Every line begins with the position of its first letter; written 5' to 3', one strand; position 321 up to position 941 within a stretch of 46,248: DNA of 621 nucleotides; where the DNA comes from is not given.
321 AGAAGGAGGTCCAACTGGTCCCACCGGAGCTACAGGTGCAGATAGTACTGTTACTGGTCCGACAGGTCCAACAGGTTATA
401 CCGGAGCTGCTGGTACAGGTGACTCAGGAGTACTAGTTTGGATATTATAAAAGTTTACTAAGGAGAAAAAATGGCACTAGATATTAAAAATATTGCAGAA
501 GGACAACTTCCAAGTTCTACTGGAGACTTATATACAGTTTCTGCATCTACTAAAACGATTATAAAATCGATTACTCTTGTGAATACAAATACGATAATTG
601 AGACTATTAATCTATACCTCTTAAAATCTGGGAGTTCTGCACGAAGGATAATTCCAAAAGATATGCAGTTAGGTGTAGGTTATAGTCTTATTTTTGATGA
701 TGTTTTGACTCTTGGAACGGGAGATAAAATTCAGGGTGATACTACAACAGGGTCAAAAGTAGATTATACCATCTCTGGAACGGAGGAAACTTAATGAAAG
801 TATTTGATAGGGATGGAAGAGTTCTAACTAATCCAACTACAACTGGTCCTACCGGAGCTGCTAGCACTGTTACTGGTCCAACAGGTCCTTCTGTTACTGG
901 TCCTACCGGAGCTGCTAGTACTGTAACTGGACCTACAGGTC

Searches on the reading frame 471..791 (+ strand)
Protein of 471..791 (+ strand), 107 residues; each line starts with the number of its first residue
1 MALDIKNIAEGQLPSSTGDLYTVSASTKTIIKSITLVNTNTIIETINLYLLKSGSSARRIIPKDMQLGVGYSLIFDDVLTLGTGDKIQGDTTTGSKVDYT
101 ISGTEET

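Call 27: search_protein_families(library=pfam, alignment_id=A1, max_evalue=0.001)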
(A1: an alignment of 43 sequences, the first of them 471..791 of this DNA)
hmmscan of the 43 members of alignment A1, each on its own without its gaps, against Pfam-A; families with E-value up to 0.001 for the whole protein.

A. member 1, window:471-791:+ (107 aa): 0 families

B. families by the number of members that match (of 43 scanned): 22 families
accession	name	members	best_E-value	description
PF01541.30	GIY-YIG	2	6.1e-12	GIY-YIG catalytic domain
PF02867.20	Ribonuc_red_lgC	1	4.1e-104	Ribonucleotide reductase, barrel domain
PF00562.33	RNA_pol_Rpb2_6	1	2.5e-48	RNA polymerase Rpb2, domain 6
PF00623.25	RNA_pol_Rpb1_2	1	1.4e-26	RNA polymerase Rpb1, domain 2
PF04998.22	RNA_pol_Rpb1_5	1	3.5e-20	RNA polymerase Rpb1, domain 5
PF00154.27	RecA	1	3.7e-18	recA bacterial DNA recombination protein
PF13083.13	KH_KhpA-B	1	4.5e-17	KhpA/KhpB, KH domain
PF24517.2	CBM96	1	6.4e-16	Carbohydrate-binding module family 96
PF07883.17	Cupin_2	1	1.3e-14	Cupin domain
PF04565.21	RNA_pol_Rpb2_3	1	7.3e-09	RNA polymerase Rpb2, domain 3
PF04717.18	Phage_base_V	1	1.3e-08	Type VI secretion system/phage-baseplate injector OB domain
PF06848.17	Disaggr_repeat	1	1.5e-08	Disaggregatase related repeat domain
PF07460.16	NUMOD3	1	1.8e-08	NUMOD3 motif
PF18741.7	MTES_1575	1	2.5e-08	REase_MTES_1575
PF13298.12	LigD_N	1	4.1e-08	DNA Ligase D 3'-phosphoesterase domain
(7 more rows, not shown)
